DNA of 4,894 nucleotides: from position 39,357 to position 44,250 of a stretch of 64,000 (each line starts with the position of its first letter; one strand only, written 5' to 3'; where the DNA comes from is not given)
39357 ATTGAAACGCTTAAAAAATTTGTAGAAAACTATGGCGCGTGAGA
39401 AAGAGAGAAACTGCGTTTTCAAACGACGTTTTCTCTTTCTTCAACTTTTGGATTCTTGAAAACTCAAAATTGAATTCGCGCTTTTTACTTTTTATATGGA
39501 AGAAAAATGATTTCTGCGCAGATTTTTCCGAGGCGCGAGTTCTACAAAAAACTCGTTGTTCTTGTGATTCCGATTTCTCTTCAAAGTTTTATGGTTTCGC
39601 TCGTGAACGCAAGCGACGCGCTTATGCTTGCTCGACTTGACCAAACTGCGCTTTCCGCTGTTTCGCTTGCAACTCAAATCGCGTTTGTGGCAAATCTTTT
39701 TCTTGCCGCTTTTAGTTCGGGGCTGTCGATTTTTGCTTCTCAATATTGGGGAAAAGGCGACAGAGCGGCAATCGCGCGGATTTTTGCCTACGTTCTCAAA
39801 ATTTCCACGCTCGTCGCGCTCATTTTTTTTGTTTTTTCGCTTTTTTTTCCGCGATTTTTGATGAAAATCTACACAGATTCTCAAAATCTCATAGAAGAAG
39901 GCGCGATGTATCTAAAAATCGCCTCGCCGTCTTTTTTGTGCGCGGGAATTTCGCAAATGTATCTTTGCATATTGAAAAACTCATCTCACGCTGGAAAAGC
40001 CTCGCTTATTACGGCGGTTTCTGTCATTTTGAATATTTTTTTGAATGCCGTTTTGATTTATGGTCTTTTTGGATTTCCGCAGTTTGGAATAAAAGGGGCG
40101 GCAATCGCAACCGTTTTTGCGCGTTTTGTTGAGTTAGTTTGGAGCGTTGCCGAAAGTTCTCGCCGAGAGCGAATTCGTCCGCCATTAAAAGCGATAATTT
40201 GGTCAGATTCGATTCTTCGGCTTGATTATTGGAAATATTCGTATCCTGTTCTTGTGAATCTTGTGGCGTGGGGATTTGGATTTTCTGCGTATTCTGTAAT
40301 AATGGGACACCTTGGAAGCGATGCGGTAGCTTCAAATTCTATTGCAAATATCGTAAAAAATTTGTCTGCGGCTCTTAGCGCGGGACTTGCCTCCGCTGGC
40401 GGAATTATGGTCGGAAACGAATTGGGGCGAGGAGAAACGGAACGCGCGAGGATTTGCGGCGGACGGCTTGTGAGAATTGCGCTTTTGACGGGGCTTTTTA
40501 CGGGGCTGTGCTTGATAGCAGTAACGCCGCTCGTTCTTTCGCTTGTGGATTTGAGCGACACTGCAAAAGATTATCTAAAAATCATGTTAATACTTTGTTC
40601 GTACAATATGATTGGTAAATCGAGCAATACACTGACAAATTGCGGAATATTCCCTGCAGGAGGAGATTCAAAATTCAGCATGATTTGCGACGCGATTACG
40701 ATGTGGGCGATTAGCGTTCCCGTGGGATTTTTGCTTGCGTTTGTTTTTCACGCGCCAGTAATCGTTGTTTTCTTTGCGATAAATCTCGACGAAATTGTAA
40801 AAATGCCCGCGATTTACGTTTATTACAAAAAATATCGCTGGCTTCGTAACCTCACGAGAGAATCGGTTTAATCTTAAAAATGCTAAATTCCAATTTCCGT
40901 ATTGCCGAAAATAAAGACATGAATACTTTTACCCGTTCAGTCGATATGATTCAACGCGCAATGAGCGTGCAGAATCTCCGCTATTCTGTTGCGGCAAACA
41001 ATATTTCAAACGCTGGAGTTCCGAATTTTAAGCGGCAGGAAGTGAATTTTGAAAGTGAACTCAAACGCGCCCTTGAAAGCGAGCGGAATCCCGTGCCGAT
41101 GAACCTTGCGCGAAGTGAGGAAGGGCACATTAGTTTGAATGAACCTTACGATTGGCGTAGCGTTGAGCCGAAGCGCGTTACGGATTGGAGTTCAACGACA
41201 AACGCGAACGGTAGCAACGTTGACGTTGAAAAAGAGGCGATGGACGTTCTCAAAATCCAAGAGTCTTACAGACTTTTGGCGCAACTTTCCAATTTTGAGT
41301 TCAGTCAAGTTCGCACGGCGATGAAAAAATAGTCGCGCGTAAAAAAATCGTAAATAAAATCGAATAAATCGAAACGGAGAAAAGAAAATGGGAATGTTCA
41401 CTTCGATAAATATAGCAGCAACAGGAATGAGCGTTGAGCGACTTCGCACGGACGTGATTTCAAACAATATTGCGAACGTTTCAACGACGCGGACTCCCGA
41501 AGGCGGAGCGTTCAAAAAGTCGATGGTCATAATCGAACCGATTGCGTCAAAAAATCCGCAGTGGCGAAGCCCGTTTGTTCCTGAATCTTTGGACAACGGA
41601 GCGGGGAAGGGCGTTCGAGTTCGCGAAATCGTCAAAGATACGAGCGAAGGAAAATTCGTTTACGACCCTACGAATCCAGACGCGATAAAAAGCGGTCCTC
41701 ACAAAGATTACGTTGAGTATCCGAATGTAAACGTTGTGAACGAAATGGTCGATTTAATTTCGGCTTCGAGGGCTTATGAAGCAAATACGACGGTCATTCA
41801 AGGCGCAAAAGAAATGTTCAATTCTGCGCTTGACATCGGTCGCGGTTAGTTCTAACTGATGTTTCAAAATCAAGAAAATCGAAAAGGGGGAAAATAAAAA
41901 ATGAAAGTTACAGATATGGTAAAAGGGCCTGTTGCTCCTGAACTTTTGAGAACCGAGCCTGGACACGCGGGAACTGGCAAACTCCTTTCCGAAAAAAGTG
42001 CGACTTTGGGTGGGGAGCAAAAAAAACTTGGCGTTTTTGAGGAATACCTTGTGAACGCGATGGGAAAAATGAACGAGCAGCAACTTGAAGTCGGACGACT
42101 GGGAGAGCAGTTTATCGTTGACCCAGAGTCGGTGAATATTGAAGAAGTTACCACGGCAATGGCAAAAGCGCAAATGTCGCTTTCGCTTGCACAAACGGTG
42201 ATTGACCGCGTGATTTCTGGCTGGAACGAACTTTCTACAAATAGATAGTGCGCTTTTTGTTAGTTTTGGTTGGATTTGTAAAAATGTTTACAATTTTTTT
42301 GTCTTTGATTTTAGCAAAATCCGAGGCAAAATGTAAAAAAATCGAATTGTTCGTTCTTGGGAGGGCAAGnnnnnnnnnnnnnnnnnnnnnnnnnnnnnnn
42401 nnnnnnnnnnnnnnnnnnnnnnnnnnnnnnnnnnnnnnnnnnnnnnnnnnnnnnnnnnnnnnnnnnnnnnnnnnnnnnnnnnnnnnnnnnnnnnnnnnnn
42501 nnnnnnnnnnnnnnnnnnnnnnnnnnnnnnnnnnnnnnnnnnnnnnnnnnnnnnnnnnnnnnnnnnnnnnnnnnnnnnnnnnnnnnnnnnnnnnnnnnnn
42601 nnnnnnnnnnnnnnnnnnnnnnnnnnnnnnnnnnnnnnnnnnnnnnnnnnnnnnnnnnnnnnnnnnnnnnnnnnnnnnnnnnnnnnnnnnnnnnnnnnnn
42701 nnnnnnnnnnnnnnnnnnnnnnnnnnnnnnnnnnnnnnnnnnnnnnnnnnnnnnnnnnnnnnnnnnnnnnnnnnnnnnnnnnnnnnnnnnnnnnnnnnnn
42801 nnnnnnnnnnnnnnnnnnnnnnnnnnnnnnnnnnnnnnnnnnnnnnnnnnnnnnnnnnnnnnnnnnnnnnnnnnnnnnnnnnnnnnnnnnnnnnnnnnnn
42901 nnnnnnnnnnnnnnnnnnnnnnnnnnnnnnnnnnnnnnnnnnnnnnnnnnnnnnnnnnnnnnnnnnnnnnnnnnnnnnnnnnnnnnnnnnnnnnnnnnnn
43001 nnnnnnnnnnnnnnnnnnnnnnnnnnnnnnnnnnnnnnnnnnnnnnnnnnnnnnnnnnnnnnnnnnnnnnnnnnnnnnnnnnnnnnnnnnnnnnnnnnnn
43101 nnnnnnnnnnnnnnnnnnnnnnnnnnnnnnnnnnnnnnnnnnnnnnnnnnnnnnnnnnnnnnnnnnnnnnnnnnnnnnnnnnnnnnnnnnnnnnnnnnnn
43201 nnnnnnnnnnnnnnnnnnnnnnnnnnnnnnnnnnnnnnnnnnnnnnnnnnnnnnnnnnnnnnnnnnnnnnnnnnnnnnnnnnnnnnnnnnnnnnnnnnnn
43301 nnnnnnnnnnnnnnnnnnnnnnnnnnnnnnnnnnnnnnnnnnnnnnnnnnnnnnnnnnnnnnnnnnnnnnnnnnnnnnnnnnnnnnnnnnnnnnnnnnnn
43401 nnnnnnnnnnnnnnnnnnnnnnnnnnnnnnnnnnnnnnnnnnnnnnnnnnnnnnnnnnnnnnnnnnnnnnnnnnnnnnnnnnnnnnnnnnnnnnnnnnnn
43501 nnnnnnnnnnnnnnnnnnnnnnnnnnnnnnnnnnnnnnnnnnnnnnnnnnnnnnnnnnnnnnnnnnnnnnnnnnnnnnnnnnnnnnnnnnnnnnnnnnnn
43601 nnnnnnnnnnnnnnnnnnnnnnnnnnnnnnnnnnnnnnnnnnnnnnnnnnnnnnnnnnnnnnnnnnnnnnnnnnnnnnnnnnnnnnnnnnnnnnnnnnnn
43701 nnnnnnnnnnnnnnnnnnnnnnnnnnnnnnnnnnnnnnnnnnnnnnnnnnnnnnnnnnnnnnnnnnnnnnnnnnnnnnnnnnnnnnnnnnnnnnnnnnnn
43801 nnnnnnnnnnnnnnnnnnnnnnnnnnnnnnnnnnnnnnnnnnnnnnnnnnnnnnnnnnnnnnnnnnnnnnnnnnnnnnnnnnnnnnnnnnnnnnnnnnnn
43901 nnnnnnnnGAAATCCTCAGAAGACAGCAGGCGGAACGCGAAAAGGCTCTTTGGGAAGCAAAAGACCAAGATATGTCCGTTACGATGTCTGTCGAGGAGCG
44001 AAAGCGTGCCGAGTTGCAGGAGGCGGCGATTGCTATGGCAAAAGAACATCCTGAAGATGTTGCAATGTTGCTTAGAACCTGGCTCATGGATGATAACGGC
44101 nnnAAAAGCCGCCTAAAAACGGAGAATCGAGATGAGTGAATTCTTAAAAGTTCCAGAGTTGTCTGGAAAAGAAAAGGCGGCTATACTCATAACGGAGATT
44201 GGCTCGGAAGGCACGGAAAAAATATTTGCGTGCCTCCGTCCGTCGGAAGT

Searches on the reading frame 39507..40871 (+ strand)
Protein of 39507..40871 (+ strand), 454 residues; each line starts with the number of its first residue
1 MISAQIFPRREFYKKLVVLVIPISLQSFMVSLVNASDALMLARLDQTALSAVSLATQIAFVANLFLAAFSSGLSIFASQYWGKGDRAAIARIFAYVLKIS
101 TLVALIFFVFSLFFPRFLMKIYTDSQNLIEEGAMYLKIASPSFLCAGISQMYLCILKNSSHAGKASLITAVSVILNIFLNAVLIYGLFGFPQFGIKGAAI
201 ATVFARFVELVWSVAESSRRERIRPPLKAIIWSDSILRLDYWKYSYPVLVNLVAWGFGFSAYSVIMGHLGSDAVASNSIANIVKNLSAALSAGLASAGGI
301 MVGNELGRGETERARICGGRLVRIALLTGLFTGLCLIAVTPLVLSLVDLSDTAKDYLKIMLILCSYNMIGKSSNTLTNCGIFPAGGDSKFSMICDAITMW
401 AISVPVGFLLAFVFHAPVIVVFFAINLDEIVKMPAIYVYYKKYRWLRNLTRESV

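Call 65: search_protein_families(library=pfam, proteins=[window:39507-40871:+], max_evalue=0.001)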
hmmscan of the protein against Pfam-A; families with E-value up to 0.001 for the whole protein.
window:39507-40871:+ (454 aa): 1 family
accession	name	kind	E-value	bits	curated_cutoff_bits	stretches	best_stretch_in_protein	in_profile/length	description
PF01554.23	MatE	-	1.3e-41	142.5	24.9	2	22-181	1-160/161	MatE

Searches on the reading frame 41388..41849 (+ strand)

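Call 65: search_protein_families(library=pfam, proteins=[window:41388-41849:+], max_evalue=0.001)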
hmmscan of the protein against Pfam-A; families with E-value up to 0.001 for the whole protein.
window:41388-41849:+ (153 aa): 2 families
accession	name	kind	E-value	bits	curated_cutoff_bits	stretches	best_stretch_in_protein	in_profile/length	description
PF06429.18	Flg_bbr_C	-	4e-17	61.9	23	1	108-149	4-45/46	Flagellar basal body rod FlgEFG protein C-terminal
PF00460.25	Flg_bb_rod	-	8.9e-08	32.4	20.7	1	7-34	1-28/31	Flagella basal body rod protein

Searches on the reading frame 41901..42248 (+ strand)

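Call 65: search_protein_families(library=pfam, proteins=[window:41901-42248:+], max_evalue=0.001)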
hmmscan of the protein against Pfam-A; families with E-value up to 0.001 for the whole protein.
window:41901-42248:+ (115 aa): 1 family
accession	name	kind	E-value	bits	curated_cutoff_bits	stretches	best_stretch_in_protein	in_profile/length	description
PF02049.23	FliE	-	7.4e-13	48.9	22.4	1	38-112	12-85/89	Flagellar hook-basal body complex protein FliE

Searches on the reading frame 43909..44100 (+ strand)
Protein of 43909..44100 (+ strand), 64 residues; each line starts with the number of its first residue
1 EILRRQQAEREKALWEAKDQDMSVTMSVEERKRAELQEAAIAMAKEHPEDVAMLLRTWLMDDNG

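Call 42: search_solved_structures(query=window:43909-44100:+, max_evalue=10, show_alignments=5)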
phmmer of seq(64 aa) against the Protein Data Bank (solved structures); distinct sequences matched with E-value up to 10: 1.
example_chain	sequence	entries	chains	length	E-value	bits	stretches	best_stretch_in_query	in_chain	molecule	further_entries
12dr_A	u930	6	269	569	0.00012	25.7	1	4-61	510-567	Flagellar M-ring protein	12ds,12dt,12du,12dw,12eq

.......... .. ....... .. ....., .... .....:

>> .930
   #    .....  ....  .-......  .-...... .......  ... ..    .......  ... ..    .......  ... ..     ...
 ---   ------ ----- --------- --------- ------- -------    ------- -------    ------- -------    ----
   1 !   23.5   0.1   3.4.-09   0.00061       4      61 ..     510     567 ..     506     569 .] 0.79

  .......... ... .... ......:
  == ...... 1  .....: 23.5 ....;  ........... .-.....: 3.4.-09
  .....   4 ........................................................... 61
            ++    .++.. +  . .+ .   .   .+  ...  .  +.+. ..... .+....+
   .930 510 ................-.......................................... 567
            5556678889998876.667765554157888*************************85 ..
